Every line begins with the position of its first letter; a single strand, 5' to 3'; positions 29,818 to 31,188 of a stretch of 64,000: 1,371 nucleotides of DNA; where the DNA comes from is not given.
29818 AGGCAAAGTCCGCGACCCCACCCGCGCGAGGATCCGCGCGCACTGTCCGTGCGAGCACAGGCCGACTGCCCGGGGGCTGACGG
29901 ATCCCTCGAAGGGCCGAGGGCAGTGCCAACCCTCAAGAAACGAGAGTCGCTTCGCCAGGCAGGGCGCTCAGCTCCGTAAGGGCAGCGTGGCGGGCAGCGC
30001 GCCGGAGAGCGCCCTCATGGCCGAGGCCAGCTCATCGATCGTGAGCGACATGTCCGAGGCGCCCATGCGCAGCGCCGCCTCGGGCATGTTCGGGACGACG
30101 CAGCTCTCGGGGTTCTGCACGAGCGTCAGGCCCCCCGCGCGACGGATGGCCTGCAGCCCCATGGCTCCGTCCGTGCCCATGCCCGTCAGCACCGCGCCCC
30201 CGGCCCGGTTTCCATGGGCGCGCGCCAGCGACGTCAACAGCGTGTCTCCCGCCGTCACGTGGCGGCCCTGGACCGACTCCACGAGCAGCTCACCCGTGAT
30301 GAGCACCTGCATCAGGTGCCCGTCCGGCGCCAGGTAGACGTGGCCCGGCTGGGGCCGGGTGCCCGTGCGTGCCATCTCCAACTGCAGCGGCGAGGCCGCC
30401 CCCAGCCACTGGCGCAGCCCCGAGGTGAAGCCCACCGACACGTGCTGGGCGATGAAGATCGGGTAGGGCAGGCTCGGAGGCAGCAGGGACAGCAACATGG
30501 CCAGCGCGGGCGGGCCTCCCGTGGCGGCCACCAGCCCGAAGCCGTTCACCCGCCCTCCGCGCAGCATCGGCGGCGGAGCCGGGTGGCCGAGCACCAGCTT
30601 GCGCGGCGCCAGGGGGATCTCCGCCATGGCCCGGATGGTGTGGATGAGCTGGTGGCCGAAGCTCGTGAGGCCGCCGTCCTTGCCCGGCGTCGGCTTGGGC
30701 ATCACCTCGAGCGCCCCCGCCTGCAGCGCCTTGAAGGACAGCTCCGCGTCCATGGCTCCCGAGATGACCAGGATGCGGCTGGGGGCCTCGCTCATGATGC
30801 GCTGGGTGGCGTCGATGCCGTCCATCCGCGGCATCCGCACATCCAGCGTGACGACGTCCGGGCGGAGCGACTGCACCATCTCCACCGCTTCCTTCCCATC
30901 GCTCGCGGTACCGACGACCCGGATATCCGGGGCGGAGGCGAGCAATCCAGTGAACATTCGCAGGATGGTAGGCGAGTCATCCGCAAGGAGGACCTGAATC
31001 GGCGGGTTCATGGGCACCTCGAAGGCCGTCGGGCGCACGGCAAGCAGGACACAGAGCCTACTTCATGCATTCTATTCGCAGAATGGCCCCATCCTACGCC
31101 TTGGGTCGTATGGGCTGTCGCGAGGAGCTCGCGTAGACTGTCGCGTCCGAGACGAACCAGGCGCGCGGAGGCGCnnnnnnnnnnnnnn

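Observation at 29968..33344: Three tandem CheB-like REC-methylesterase paralogs with divergent catalytic residues and no other che genes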

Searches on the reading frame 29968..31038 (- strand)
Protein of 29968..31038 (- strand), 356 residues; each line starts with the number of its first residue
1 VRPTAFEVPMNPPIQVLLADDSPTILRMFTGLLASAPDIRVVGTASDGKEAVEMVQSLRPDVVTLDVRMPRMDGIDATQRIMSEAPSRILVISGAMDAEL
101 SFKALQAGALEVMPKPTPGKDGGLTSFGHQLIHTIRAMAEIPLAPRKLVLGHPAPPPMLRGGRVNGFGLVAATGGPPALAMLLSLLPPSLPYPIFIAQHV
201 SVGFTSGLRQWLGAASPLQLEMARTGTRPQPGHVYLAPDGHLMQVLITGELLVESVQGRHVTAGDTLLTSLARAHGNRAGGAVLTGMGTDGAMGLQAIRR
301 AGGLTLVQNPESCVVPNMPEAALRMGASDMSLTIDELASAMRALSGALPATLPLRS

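Call 3: search_protein_families(library=pfam, proteins=[window:29968-31038:-], max_evalue=0.01)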
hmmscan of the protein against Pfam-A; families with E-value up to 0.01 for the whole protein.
window:29968-31038:- (356 aa): 2 families
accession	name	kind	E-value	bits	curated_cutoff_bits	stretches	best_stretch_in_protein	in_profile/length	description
PF01339.22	CheB_methylest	-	5e-49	166.8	24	1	169-340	3-173/174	CheB methylesterase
PF00072.30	Response_reg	-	2.2e-22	79.8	30.2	1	16-117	1-101/111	Response regulator receiver domain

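Call 5: search_solved_structures(query=window:29968-31038:-, show_alignments=2, max_evalue=1e-10)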
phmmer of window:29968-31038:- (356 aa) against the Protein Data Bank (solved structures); distinct sequences matched with E-value up to 1e-10: 29.
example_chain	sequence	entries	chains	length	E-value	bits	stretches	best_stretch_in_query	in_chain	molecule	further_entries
6ymz_A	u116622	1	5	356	1.9e-50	175.3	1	13-343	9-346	Protein-glutamate methylesterase/protein-glutamine glutaminase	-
1a2o_A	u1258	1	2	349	3e-49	171.4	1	14-343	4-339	CHEB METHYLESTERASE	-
7esg_A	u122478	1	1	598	1.4e-36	129.7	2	13-143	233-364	Glutathione S-transferase,Protein-glutamate methylesterase/protein-glutamine glutaminase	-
1chd_A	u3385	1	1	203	4.7e-26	95.1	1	168-343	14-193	CHEB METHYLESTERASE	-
3sft_A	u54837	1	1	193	3.3e-22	82.4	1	171-333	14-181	Chemotaxis response regulator protein-glutamate methylesterase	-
3t8y_A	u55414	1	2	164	2.4e-21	79.6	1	13-138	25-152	Chemotaxis response regulator protein-glutamate methylesterase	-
9rhz_C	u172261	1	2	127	1.6e-16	63.8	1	12-117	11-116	Chemotaxis protein CheY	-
4iga_A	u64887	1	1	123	2.7e-16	63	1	15-117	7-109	Chemotaxis protein CheY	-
1tmy_A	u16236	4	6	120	2.9e-16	62.9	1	15-117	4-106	CHEY PROTEIN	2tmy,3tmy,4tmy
1u0s_Y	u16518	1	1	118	3e-16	62.9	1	15-117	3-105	Chemotaxis protein cheY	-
8q52_A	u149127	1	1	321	3.2e-16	62.7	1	12-117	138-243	Leucine-specific-binding protein,Chemotaxis protein CheY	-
1s8n_A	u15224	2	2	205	2.3e-15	59.9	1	12-117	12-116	putative antiterminator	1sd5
6er7_A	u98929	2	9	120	2.5e-15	59.9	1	15-117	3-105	120aa long hypothetical chemotaxis protein (CheY)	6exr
4qyw_A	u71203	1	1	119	3.3e-15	59.4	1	15-117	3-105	Chemotaxis protein CheY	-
5hev_A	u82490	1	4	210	1.6e-14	57.2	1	14-116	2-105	Response regulator protein VraR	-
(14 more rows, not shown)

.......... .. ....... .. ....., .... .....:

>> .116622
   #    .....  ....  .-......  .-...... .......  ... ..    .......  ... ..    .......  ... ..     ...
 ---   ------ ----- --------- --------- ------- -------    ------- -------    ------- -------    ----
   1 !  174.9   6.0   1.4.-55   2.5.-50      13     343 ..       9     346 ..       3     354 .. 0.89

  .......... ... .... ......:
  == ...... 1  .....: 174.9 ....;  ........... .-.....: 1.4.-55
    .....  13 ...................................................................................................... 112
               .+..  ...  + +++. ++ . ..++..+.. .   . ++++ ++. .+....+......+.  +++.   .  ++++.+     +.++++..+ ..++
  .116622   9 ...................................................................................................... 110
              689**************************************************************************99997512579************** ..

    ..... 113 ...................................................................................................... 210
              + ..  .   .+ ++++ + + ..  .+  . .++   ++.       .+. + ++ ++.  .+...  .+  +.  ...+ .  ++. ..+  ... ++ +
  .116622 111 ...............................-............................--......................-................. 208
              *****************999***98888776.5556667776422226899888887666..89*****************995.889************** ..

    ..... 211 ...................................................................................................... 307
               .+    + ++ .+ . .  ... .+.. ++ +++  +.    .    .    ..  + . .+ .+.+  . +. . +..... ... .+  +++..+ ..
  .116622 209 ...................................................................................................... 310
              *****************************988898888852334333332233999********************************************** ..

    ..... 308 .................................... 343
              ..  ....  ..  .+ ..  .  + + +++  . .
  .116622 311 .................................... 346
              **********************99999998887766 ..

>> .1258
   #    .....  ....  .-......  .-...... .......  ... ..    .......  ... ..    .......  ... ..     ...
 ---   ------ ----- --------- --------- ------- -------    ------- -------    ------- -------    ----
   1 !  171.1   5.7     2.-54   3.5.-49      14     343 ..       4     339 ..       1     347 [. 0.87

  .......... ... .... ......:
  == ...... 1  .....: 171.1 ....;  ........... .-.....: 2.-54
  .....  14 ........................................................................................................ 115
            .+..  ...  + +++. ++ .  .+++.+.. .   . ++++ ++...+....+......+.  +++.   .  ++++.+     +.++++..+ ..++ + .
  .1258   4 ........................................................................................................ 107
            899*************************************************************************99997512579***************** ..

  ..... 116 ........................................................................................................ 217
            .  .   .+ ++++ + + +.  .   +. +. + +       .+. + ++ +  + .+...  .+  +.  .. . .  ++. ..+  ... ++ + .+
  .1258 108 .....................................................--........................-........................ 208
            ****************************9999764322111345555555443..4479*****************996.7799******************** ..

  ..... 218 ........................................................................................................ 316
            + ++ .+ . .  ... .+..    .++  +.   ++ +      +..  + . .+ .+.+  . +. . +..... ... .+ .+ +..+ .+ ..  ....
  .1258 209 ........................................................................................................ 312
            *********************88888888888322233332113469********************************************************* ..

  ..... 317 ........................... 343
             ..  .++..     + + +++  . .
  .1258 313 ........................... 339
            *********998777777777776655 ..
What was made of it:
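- Checked: Its 'AATGG' lies on 'ASTGG', so Ala sits at Ser164, while QH(V) lies on His190 and GMGTDGA on Asp286 (call 5).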

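Call 7: search_protein_families(library=ncbifam, proteins=[window:29968-31038:-], max_evalue=0.001)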
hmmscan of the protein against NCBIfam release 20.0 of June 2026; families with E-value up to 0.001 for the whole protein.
window:29968-31038:- (356 aa): 70 families (the best 25 are shown)
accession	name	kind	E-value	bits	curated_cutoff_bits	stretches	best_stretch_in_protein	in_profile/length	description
NF009206.0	PRK12555.1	subfamily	1.1e-78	264.6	342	1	14-343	1-334/340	chemotaxis-specific protein-glutamate methyltransferase CheB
NF001965.0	PRK00742.1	subfamily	1.1e-76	258.4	293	1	13-342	3-350/357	chemotaxis-specific protein-glutamate methyltransferase CheB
NF007935.0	PRK10651.1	equivalog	2.4e-17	62.9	250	1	12-109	5-103/216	two-component system response regulator NarL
NF052445.1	RespRegMctR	equivalog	1.3e-16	60.7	300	1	13-102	1-91/205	two-component system response regulator MctR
TIGR02875.1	spore_0_A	equivalog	5e-16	58.7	200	1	13-116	2-108/262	sporulation transcription factor Spo0A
NF041367.1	CheY_Halo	equivalog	2.1e-15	57.1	200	1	16-116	1-100/114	chemotaxis protein CheY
NF008469.0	PRK11361.1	equivalog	8.1e-15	54.4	714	1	12-116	3-106/461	acetoacetate metabolism transcriptional regulator AtoC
NF011896.0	PRK15369.1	equivalog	2.5e-13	50.1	242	1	14-113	4-104/211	two component system response regulator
NF008677.0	PRK11697.1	equivalog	3e-13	49.7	246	1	14-116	2-102/238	two-component system response regulator BtsR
NF007018.1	PRK09483.1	equivalog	1.8e-12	47.4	280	1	14-115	2-104/217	UvrY/SirA/GacA family response regulator transcription factor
NF045944.1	ResRegRpaBCyano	equivalog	2.1e-12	46.9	330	1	17-119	1-101/229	response regulator transcription factor RpaB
NF040689.1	MtrAB_MtrA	equivalog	8.9e-12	44.8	300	1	16-117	1-100/219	MtrAB system response regulator MtrA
NF041733.1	resp_reg_CseB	equivalog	2.3e-11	43.5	350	1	15-117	2-102/228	two-component system response regulator CseB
NF007708.0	PRK10403.1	equivalog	3.4e-11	43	343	1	10-108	3-102/215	nitrate/nitrite response regulator protein NarP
TIGR01818.1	ntrC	equivalog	6.2e-11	41.7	558.6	1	16-116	1-100/463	nitrogen regulation protein NR(I)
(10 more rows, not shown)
